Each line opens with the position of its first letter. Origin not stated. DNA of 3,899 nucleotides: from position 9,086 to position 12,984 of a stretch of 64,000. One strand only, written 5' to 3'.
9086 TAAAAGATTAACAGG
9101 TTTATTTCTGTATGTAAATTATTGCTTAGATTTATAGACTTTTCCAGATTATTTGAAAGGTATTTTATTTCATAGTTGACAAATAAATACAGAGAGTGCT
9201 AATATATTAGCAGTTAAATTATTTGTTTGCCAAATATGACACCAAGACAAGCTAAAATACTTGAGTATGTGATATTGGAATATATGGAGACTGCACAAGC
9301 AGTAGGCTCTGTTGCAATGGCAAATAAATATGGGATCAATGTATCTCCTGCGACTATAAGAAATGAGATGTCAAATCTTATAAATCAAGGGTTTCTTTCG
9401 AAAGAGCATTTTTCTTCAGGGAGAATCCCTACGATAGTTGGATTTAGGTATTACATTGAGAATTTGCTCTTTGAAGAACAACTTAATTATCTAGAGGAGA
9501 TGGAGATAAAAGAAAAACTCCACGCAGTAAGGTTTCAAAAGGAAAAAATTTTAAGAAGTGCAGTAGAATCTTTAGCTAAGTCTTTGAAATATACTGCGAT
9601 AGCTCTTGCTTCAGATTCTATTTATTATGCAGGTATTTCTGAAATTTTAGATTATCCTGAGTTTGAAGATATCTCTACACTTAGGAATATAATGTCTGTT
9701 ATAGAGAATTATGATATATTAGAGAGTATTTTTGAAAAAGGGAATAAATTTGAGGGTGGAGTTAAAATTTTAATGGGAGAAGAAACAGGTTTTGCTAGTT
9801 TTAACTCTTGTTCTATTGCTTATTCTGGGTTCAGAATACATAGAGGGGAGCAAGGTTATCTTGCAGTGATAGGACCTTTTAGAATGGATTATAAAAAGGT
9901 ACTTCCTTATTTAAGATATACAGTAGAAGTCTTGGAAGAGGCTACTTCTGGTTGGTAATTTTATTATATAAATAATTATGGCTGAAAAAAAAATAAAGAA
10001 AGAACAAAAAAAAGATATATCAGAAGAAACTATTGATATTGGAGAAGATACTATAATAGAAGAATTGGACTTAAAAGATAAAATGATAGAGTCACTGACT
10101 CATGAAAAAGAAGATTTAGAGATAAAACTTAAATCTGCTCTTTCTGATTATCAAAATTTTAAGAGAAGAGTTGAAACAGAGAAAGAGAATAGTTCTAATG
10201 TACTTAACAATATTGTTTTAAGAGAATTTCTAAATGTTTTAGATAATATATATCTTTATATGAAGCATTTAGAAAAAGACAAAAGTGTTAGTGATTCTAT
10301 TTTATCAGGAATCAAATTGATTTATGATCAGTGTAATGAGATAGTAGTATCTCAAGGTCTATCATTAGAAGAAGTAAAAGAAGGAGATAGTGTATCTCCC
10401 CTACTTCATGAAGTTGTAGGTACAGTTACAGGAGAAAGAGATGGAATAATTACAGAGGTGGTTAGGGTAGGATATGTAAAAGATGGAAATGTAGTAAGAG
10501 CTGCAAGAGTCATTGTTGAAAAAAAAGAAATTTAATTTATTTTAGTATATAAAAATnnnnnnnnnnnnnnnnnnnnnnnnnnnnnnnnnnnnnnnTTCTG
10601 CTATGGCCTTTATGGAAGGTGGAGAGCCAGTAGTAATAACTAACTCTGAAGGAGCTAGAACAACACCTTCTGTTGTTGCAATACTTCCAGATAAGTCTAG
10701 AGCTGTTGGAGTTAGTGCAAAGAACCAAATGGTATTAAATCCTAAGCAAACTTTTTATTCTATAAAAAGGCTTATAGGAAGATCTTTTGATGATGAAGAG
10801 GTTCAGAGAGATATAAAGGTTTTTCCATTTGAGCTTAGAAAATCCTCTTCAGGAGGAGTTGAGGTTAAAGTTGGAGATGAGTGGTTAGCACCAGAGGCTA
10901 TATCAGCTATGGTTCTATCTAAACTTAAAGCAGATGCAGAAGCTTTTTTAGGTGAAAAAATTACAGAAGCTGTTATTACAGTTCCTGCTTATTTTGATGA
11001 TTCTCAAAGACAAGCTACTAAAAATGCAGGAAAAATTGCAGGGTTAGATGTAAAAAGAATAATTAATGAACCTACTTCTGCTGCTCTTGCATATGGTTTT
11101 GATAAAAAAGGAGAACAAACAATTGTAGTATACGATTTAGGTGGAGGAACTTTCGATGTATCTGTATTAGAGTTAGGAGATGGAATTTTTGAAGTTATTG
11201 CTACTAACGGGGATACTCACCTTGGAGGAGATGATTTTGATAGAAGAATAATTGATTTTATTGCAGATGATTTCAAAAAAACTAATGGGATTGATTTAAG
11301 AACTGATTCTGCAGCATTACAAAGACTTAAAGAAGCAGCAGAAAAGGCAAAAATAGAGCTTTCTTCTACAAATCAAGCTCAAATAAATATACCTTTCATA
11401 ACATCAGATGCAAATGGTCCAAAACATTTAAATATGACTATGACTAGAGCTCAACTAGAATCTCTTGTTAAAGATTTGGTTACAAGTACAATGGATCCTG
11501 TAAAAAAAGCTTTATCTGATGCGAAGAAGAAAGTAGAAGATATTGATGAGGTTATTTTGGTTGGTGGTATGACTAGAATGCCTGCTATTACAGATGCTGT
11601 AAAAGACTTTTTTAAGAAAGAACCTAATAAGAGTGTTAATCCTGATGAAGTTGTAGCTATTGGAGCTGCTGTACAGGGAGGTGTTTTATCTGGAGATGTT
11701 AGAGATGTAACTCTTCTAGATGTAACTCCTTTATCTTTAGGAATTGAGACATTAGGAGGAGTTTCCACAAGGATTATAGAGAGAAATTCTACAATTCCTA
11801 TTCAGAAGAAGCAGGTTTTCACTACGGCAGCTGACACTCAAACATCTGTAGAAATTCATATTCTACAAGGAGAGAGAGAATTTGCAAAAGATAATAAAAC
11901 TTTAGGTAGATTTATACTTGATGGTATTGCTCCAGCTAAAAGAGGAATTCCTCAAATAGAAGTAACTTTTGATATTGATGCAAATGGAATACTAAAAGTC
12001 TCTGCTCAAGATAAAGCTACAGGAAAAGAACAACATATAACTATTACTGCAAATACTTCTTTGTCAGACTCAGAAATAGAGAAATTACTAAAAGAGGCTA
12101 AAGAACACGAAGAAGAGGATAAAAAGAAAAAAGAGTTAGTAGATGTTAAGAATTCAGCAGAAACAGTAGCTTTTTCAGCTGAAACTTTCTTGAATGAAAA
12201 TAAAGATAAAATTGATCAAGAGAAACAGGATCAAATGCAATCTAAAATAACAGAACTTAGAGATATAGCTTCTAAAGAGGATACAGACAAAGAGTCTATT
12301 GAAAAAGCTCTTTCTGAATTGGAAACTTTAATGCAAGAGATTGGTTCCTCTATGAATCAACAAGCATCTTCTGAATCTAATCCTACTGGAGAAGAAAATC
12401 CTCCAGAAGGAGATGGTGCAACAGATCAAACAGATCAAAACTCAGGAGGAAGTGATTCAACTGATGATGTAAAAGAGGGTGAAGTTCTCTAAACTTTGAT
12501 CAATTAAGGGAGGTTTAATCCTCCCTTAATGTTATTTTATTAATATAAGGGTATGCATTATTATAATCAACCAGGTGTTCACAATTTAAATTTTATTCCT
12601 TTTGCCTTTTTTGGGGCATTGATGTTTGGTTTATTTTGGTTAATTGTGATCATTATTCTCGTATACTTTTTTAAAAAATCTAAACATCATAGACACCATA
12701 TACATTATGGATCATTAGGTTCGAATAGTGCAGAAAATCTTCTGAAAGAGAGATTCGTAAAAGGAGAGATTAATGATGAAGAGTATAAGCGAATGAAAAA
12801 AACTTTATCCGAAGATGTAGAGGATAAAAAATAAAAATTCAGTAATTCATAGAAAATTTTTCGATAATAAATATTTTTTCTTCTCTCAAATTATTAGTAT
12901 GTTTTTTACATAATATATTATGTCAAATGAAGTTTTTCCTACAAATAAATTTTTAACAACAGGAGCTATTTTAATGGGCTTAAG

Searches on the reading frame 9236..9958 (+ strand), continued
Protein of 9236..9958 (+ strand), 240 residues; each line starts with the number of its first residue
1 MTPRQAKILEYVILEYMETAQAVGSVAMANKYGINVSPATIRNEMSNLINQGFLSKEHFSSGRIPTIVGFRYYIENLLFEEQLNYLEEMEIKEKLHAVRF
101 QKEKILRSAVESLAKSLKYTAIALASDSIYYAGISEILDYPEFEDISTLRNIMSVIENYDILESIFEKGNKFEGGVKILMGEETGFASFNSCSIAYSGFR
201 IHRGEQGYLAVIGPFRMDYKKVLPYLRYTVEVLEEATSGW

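Call 57: predict_structure(alignment_id=A1)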
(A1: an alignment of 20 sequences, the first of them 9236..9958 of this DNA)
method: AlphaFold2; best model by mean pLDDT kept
length: 240 residues; sequences in the alignment: 20
mean_pLDDT: 89.6   pTM: 0.85
mean pLDDT of the five models: 89.6, 89.0, 88.8, 87.1, 86.5
residues with pLDDT >= 90: 149; 70-90: 81; 50-70: 10; < 50: 0
segments of 3 or more residues with pLDDT < 50: none
pLDDT, mean of each block of 10 residues (from residue 1): 94 93 88 89 95 87 91 92 90 90 93 95 94 90 86 91 83 78 83 91 87 93 95 84
secondary structure, 60 per line:
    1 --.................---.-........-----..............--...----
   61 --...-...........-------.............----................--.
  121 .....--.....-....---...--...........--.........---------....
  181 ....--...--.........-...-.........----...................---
elements in order: H3-19 H25-32 H38-51 E54-56 E63-65 H67-77 H85-97 H102-117 E120-125 E128-132 H134-137 H146-156 H159-167 E177-180 H181-184 E192-200 E206-214 H219-237

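Call 59: fold_search(model_id=the predicted structure, library=pdb)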
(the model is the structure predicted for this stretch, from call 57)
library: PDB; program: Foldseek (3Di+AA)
matches with E <= 10: 1113; with E <= 0.001: 31
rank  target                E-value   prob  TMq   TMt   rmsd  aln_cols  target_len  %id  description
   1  1stz_B                1.4e-13  1.00  0.77  0.60   6.9       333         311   17  Crystal structure of a hypothetical protein at 2.2 A resolution (released 2004-08-24)
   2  1stz_A                3.1e-13  1.00  0.77  0.58   7.7       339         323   18  Crystal structure of a hypothetical protein at 2.2 A resolution (released 2004-08-24)
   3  5y6i_A                1.5e-07  1.00  0.30  0.30  16.7       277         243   14  Crystal structure of Pseudomonas aeruginosa HmgR (released 2018-08-15)
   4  1mkm_A                1.5e-06  1.00  0.31  0.30  17.0       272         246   15  CRYSTAL STRUCTURE OF THE THERMOTOGA MARITIMA ICLR (released 2002-09-11)
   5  5whm_C                1.9e-06  1.00  0.29  0.27  16.4       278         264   14  Crystal Structure of IclR Family Transcriptional Regulator from Brucella abortus (released 2017-08-23)
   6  2xro_B                2.1e-06  1.00  0.30  0.30  17.2       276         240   13  Crystal structure of TtgV in complex with its DNA operator (released 2010-12-01)
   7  5whm_A                2.2e-06  1.00  0.31  0.28  17.2       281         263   14  Crystal Structure of IclR Family Transcriptional Regulator from Brucella abortus (released 2017-08-23)
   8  1mkm_B                4.4e-06  1.00  0.29  0.28  16.9       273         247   15  CRYSTAL STRUCTURE OF THE THERMOTOGA MARITIMA ICLR (released 2002-09-11)
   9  5whm_D                4.7e-06  1.00  0.31  0.29  16.5       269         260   14  Crystal Structure of IclR Family Transcriptional Regulator from Brucella abortus (released 2017-08-23)
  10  5whm_B                4.9e-06  1.00  0.32  0.30  17.0       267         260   13  Crystal Structure of IclR Family Transcriptional Regulator from Brucella abortus (released 2017-08-23)
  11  2xrn_A                6.1e-06  1.00  0.29  0.29  16.7       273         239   13  Crystal structure of TtgV (released 2010-12-01)
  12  2xrn_B                6.1e-06  1.00  0.29  0.29  16.6       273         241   13  Crystal structure of TtgV (released 2010-12-01)
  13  5tjj_A                6.5e-06  1.00  0.24  0.23  17.1       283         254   12  Crystal structure of IcIR transcriptional regulator from Alicyclobacillus acidocaldarius (released 2016-10-26)
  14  3r4k_A                8.0e-06  1.00  0.30  0.29  16.9       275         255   16  Crystal structure of a putative ICLR transcriptional regulator (TM1040_3717) from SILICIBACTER SP. TM1040 at 2.46 A re (released 2011-04-13)
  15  5h1a_D                1.7e-05  1.00  0.26  0.26  17.8       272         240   10  Crystal structure of an IclR homolog from Microbacterium sp. strain HM58-2 (released 2017-01-18)
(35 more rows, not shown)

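Call 61: find_encoding_contigs(protein=P0020, flank=1500, max_places=1)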
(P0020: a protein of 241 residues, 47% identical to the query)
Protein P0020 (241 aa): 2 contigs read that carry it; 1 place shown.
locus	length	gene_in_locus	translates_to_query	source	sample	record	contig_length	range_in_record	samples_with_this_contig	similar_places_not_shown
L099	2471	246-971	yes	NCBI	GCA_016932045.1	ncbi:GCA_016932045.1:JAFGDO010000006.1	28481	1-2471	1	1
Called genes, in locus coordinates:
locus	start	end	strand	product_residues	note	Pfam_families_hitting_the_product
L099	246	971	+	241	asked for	PF01628:HrcA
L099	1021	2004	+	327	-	PF06185:YecM, PF01025:GrpE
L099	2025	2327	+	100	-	PF13239:2TM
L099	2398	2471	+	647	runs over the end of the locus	PF00012:HSP70, PF06723:MreB_Mbl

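Call 62: find_encoding_contigs(protein=P0092, flank=1500, max_places=1)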
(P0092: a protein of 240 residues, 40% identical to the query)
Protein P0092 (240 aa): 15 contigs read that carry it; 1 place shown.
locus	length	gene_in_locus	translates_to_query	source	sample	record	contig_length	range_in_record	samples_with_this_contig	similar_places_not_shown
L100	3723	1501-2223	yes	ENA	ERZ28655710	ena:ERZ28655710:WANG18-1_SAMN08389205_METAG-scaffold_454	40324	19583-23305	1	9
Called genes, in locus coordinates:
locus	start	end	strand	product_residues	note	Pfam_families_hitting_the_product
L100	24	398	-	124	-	PF01687:Flavokinase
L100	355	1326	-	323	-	PF00892:EamA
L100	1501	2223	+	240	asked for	PF01628:HrcA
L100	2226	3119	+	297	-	PF01025:GrpE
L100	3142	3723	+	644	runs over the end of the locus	PF00012:HSP70, PF06723:MreB_Mbl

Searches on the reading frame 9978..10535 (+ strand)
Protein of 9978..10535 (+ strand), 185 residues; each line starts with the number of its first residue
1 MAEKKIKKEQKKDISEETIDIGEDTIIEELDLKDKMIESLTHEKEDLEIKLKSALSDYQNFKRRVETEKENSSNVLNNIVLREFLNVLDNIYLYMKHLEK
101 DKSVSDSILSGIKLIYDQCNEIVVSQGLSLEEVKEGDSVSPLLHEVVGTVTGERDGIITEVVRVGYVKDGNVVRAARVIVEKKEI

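Call 7: search_protein_families(library=pfam, proteins=[window:9978-10535:+])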
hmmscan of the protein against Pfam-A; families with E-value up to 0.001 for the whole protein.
window:9978-10535:+ (185 aa): 1 family
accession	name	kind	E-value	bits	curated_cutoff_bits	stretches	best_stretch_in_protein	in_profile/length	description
PF01025.24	GrpE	-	1.2e-23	84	25.8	1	33-182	16-165/165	GrpE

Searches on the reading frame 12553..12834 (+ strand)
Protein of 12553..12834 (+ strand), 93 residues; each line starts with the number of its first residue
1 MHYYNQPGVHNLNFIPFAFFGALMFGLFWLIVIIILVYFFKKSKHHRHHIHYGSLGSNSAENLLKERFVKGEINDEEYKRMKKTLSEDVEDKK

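Call 7: search_protein_families(library=pfam, proteins=[window:12553-12834:+])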
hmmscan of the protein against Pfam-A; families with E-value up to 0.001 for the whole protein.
window:12553-12834:+ (93 aa): 1 family
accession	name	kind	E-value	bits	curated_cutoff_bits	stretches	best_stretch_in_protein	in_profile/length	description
PF09851.14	SHOCT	-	6.8e-07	29.3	27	1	62-85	4-27/28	Short C-terminal domain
